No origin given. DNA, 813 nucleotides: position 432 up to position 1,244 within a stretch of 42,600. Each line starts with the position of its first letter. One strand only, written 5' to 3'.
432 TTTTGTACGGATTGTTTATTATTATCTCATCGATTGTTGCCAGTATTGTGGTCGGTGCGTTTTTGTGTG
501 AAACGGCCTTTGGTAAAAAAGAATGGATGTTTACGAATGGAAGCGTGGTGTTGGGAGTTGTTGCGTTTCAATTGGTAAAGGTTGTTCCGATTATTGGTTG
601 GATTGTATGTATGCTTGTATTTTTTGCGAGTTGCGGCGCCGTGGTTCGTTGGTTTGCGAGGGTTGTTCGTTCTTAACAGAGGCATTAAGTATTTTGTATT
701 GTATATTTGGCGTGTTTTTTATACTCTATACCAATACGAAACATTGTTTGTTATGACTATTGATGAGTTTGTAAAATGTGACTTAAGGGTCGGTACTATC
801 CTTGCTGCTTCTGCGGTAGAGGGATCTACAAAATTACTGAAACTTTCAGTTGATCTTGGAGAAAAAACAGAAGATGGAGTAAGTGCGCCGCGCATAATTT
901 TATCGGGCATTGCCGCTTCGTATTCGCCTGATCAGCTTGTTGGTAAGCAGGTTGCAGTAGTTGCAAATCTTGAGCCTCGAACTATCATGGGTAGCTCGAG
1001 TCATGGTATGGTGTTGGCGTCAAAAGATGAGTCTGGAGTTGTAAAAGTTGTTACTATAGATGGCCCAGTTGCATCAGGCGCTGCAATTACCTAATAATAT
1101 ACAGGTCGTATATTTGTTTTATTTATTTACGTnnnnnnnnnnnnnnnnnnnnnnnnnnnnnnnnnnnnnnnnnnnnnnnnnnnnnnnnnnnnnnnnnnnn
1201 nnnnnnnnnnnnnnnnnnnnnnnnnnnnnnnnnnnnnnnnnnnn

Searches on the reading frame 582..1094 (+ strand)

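Call 80: search_protein_families(library=pfam, max_evalue=0.001, proteins=[window:582-1094:+])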
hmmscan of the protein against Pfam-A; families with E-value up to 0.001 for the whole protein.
window:582-1094:+ (170 aa): 1 family
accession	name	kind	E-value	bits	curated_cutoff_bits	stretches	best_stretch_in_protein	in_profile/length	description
PF01588.26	tRNA_bind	-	6.3e-22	77.9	27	1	68-167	1-95/96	Putative tRNA binding domain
